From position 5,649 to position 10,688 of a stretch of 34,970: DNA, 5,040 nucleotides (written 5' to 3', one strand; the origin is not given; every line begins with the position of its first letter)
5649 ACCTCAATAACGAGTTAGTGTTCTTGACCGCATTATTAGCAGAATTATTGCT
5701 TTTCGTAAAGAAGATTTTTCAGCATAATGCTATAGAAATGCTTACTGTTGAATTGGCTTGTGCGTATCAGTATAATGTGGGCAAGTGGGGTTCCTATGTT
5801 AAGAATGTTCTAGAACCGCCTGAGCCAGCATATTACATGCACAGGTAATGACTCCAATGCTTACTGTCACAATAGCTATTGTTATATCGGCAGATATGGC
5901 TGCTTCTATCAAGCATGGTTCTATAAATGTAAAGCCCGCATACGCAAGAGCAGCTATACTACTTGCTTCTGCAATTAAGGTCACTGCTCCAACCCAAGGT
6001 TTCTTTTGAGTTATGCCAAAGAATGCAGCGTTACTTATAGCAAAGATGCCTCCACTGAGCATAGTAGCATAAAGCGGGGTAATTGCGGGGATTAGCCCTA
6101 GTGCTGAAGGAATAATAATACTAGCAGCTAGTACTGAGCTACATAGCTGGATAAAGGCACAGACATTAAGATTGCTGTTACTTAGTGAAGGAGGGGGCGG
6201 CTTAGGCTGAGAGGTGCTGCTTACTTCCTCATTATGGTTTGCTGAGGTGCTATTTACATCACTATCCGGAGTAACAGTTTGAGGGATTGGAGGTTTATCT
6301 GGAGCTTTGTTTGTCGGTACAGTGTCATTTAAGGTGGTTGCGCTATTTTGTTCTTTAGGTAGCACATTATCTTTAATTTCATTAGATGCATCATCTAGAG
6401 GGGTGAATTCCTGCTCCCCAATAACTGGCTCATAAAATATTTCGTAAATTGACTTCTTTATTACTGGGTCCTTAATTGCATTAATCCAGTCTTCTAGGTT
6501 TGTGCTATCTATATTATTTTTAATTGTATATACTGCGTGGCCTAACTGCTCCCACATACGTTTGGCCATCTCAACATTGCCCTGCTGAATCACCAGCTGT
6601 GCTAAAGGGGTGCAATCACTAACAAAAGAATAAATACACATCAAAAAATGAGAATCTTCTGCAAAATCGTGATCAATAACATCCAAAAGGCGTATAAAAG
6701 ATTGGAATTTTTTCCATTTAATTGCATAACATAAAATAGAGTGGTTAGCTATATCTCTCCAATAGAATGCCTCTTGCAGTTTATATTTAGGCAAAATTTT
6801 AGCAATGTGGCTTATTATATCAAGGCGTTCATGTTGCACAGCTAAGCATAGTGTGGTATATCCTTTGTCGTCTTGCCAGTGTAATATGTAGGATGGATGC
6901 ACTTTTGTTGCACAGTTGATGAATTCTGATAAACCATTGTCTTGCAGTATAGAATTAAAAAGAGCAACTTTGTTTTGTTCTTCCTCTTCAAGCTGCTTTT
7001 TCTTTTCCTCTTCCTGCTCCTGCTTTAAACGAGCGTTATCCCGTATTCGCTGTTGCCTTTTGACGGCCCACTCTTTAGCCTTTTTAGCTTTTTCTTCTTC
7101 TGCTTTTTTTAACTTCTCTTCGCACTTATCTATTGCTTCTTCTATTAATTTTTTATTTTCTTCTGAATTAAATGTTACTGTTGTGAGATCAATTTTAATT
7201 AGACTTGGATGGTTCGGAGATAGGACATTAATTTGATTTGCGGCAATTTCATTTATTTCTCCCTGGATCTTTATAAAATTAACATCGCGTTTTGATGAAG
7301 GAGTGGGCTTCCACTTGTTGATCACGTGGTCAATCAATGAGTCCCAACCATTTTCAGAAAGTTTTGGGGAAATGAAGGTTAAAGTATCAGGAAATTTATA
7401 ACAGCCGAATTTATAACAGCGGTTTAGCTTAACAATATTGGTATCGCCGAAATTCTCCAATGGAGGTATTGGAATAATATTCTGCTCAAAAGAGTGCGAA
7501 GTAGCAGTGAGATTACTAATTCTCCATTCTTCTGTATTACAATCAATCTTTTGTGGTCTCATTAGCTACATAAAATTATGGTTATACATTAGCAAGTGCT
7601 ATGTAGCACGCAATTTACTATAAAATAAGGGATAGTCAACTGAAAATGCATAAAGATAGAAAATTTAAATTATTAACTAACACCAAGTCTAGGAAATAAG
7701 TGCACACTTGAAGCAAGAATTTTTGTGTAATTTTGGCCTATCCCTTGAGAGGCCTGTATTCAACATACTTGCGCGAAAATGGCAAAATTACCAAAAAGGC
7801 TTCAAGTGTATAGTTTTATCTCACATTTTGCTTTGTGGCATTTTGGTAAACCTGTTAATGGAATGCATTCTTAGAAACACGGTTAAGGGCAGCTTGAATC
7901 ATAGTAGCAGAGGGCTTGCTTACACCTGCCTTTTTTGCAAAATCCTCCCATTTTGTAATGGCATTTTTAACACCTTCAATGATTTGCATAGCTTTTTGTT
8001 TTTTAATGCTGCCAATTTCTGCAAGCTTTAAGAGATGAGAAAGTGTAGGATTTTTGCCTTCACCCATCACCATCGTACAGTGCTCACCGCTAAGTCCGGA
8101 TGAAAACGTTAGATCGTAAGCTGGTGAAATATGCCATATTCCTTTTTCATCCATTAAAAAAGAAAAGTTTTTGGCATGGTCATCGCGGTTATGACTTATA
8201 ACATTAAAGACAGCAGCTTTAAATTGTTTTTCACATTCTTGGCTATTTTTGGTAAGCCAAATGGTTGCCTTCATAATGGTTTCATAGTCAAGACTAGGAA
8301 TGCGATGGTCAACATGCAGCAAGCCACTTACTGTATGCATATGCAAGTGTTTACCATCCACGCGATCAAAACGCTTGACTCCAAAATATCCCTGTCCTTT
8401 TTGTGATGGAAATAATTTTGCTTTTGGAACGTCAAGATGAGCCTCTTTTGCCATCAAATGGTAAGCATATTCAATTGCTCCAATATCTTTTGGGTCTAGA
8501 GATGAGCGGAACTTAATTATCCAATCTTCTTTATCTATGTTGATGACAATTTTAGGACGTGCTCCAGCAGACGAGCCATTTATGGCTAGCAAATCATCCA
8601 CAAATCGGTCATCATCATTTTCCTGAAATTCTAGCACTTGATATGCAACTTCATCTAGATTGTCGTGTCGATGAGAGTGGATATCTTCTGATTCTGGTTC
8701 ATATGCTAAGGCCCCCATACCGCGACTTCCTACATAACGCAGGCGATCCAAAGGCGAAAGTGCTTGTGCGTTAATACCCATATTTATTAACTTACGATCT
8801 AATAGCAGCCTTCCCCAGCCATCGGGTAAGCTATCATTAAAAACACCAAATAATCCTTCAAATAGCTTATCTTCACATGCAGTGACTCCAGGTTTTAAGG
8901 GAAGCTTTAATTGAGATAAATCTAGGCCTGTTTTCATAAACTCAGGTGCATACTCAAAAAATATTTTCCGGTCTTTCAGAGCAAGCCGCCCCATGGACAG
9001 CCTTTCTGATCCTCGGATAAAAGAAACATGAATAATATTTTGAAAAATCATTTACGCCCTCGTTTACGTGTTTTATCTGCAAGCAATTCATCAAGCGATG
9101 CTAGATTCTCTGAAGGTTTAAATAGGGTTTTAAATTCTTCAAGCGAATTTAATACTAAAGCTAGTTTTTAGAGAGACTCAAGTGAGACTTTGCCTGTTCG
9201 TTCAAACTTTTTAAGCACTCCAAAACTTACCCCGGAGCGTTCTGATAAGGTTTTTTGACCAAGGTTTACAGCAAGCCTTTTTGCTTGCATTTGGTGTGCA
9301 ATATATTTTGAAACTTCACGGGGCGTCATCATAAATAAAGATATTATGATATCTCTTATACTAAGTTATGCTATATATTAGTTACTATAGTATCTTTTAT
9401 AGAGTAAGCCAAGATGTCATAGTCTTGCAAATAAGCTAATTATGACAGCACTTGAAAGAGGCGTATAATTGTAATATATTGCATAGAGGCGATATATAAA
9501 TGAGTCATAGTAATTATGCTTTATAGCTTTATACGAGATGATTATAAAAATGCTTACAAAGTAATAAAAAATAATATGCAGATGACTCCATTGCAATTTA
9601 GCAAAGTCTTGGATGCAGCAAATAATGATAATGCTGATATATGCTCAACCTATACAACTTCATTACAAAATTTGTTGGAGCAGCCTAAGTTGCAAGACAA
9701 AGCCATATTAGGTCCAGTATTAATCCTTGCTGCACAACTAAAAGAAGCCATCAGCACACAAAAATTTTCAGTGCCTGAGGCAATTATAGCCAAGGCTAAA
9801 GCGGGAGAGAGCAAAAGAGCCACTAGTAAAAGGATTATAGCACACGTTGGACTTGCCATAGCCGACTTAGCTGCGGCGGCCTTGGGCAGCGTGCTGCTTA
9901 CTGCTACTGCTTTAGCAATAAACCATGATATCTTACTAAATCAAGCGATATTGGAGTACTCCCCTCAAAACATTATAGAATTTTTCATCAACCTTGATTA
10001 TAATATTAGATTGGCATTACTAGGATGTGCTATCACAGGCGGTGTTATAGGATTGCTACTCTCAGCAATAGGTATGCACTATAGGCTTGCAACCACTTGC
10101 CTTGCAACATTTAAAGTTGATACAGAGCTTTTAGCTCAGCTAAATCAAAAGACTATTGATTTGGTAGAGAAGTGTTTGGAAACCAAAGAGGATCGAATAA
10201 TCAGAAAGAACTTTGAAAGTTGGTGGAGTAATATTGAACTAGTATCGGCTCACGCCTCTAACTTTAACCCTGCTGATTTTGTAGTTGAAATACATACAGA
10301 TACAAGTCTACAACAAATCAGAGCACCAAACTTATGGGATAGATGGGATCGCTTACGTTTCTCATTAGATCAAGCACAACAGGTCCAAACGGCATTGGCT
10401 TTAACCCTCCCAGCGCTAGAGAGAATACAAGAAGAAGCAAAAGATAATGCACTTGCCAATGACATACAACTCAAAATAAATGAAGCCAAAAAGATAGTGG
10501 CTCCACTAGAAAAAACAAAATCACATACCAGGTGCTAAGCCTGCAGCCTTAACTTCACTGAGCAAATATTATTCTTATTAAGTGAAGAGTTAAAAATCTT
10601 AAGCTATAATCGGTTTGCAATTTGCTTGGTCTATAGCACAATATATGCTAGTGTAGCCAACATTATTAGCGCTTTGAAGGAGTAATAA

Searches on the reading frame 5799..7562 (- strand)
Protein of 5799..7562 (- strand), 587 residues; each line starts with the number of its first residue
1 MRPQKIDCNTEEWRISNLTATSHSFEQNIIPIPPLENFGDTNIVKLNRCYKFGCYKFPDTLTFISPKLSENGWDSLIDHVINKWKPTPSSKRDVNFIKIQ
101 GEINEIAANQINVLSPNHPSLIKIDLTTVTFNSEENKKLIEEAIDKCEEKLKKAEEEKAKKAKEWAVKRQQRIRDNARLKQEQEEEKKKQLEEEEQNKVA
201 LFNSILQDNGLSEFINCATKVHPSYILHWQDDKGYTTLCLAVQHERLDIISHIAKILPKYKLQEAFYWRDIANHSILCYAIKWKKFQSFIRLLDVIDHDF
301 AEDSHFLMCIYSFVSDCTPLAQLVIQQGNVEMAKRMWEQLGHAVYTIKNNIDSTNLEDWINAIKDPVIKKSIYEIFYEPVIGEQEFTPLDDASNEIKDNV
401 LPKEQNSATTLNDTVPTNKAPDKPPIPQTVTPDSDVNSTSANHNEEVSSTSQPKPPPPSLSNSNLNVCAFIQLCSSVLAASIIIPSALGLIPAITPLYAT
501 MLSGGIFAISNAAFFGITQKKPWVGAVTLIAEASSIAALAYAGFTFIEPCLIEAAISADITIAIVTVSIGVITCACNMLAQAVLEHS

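Call 5: search_protein_families(library=pfam, proteins=[window:5799-7562:-], max_evalue=1)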
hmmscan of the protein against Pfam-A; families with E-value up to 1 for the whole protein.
window:5799-7562:- (587 aa): 3 families
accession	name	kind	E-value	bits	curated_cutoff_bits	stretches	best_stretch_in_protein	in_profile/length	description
PF12796.13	Ank_2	-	0.023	15.7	27.3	1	227-293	22-80/90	Ankyrin repeats (3 copies)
PF06785.16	UPF0242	-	0.16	12.5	33.5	1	105-197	68-157/194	Uncharacterised protein family (UPF0242) N-terminus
PF09989.15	DUF2229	-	0.47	10.5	29.4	1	124-201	116-185/218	CoA enzyme activase uncharacterised domain (DUF2229)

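Call 6: search_protein_families(library=ncbifam, proteins=[window:5799-7562:-], max_evalue=1)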
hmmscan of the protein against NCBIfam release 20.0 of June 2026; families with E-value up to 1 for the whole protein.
window:5799-7562:- (587 aa): 1 family
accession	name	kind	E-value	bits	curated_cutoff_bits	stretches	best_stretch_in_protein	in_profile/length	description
NF040863.1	HgcA_corrinoid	equivalog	0.43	9.7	275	1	465-576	205-321/325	mercury methylation corrinoid protein HgcA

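Call 22: find_homologous_proteins(query=window:5799-7562:-, max_evalue=0.01)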
Query window:5799-7562:- (587 aa): 1 proteins with E <= 0.01 among 8000 candidates.
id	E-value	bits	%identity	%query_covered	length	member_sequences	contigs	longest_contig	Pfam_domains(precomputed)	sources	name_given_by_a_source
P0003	0.0e+0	1334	100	100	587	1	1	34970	-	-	-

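Call 28: search_solved_structures(query=window:5799-7562:-, max_evalue=10, show_alignments=2)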
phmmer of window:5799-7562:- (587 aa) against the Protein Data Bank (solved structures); distinct sequences matched with E-value up to 10: 7.
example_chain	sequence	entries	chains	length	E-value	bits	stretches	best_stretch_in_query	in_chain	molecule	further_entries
9lv4_A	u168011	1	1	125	0.063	15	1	132-182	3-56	Minibinder tw1102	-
13bv_D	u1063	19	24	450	0.11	14.2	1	64-206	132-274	Beclin-1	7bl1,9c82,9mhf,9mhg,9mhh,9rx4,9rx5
9zpd_D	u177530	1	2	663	0.12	14.1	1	65-206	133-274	Beclin-1,Run domain Beclin-1-interacting and cysteine-rich domain-containing protein chime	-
8fkp_NN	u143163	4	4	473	0.49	12.1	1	125-197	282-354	Suppressor of SWI4 1 homolog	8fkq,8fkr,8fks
2hjv_A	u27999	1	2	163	0.53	12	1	191-262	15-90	ATP-dependent RNA helicase dbpA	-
8xo4_B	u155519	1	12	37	6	8.5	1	134-164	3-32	Measles virus fusion inhibitor M1EK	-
7eof_B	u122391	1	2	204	6.2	8.4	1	107-198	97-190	Coiled-coil domain-containing protein 25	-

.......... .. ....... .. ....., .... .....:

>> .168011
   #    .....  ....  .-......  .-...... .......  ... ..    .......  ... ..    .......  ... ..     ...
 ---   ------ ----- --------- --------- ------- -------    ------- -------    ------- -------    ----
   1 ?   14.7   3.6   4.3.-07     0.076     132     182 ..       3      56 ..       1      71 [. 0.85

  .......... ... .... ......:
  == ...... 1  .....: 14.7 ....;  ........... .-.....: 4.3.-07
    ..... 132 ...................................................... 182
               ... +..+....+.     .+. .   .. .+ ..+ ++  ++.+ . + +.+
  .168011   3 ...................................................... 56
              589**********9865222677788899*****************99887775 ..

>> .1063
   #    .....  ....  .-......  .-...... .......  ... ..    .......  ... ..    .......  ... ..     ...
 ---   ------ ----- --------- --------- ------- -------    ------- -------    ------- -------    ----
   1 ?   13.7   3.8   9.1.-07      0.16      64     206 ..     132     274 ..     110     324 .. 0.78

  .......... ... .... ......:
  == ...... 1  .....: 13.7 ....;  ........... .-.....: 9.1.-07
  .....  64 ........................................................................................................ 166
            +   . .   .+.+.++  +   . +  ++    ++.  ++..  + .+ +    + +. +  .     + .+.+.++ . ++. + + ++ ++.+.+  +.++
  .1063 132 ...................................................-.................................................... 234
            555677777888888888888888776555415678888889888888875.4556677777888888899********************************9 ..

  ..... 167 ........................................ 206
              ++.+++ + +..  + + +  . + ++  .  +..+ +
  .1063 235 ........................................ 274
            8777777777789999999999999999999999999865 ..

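Call 54: search_protein_families(library=phrogs, proteins=[window:5799-7562:-], max_evalue=0.1)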
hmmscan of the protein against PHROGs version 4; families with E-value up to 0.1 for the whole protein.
window:5799-7562:- (587 aa): 1 family
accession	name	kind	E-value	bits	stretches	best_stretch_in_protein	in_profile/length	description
phrog_18347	-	unknown function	0.017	15.3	1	132-193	295-355/397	-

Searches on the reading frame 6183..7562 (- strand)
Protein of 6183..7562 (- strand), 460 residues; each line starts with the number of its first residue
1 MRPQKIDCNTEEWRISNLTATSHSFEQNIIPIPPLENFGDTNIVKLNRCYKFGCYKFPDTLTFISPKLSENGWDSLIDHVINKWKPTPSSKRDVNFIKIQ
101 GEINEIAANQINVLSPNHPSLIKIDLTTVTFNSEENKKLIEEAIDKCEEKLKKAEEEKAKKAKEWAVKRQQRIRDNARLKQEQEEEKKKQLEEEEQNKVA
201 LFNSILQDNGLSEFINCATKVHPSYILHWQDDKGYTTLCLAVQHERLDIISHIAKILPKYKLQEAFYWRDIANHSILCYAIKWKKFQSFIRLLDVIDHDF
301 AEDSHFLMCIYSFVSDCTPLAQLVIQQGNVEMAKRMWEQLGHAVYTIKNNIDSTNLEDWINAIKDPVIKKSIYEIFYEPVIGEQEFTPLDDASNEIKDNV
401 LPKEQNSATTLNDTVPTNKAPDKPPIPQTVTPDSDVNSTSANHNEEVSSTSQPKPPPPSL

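Call 45: predict_structure(protein=window:6183-7562:-)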
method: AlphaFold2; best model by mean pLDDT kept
length: 460 residues; sequences in the alignment: 1
mean_pLDDT: 43.5   pTM: 0.25
mean pLDDT of the five models: 43.5, 38.7, 38.0, 37.2, 36.5
residues with pLDDT >= 90: 0; 70-90: 38; 50-70: 57; < 50: 365
segments of 3 or more residues with pLDDT < 50: 1-72, 74-132, 198-237, 241-246, 258-260, 264-282, 284-339, 341-354, 362-372, 374-431, 433-454
pLDDT, mean of each block of 10 residues (from residue 1): 28 26 28 31 30 28 37 47 39 34 32 33 38 58 63 71 77 84 82 57 39 35 41 46 48 51 46 44 40 40 41 43 40 46 45 50 46 45 34 38 32 31 37 37 35 47
secondary structure, 60 per line:
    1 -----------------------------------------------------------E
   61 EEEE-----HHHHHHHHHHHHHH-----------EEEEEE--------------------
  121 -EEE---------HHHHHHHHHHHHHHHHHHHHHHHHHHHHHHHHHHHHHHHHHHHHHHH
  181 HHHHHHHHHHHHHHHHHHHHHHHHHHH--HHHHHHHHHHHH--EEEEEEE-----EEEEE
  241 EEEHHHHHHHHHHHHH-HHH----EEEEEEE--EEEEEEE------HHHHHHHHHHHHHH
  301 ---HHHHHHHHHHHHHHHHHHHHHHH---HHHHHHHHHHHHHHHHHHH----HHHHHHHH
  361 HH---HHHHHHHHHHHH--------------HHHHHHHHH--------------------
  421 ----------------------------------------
elements in order: E60-64 H70-83 E95-100 E122-124 H134-207 H210-221 E224-230 E236-243 H244-256 E265-271 E274-280 H287-300 H304-326 H330-348 H353-362 H366-377 H392-400
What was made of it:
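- On T4SS/T3SS transmembrane-domain effectors: The single-sequence AF2 model shows no ankyrin stack and has low confidence (call 45).
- Checked: E has a coiled coil at 134-207 with pLDDT 58-84 (call 45).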

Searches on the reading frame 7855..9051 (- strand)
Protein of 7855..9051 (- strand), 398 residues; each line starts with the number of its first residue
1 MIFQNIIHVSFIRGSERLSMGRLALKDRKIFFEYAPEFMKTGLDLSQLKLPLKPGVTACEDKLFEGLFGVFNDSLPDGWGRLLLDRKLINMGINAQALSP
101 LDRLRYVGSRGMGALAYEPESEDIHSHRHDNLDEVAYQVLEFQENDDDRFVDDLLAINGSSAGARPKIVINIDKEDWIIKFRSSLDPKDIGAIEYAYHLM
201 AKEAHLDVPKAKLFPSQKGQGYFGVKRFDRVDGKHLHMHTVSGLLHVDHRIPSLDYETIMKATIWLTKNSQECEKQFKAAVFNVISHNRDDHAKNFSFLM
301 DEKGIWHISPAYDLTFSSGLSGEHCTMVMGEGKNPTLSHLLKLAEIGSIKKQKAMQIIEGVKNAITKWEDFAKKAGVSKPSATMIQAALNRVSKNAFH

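Call 69: search_protein_families(library=pfam, proteins=[window:7855-9051:-], max_evalue=0.001)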
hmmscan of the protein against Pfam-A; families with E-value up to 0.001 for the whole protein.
window:7855-9051:- (398 aa): 2 families
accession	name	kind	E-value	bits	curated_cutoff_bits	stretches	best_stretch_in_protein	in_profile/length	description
PF07804.18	HipA_C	-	2.1e-46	158.7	30.5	1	160-367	2-212/213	HipA-like C-terminal domain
PF13657.11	Couple_hipA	-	7.1e-14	52.6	22.5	1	19-117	9-98/99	HipA N-terminal domain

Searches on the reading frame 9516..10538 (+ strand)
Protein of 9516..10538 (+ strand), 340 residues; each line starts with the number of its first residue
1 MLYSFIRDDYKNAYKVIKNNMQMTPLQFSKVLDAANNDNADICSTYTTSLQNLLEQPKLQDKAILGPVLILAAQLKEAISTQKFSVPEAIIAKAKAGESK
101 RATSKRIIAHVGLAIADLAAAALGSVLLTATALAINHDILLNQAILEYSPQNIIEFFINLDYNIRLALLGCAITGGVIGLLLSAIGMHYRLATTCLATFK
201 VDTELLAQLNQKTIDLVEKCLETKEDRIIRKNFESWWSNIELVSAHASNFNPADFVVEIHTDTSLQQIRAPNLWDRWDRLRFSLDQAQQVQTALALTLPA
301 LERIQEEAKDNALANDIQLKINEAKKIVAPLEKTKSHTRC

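Call 5: search_protein_families(library=pfam, proteins=[window:9516-10538:+], max_evalue=1)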
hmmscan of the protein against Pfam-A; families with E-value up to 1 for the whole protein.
window:9516-10538:+ (340 aa): 0 families

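Call 6: search_protein_families(library=ncbifam, proteins=[window:9516-10538:+], max_evalue=1)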
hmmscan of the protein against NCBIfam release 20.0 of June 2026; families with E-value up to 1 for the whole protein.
window:9516-10538:+ (340 aa): 3 families
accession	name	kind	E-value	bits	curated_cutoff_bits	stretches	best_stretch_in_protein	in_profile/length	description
NF042940.1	racemase_DgcA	equivalog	0.016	14.5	400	1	283-326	109-152/323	N-acetyl-D-Glu racemase DgcA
NF053762.1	aCcr1_fam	equivalog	0.13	12.2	60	1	198-210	4-16/38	aCcr1 family cell cycle regulator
NF045882.1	PLipidMtase_Leg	equivalog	0.16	11.7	390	0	208-261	63-117/207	phospholipid N-methyltransferase PmtA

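Call 54: search_protein_families(library=phrogs, proteins=[window:9516-10538:+], max_evalue=0.1)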
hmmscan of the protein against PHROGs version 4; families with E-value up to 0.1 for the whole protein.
window:9516-10538:+ (340 aa): 1 family
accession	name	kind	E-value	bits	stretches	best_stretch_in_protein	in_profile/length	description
phrog_5545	-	unknown function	0.052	14.7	0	208-247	9-48/68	-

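Call 76: find_related_loci(query=window:9516-10538:+, collection=viral_contigs, flank=5000)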
Query window:9516-10538:+ (340 aa) in viral_contigs; peptide patterns used: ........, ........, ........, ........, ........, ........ (x = any residue, [..] = any of these).
10 stretches matched a pattern, but none encodes a relative of the query by tblastn (E <= 1e-3).

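Call 84: search_dna_similar(query=window:9516-10538:+, collection=plasmids, mode=protein, max_evalue=0.1, max_rows=8)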
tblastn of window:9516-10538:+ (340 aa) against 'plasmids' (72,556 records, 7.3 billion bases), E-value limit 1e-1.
No match.
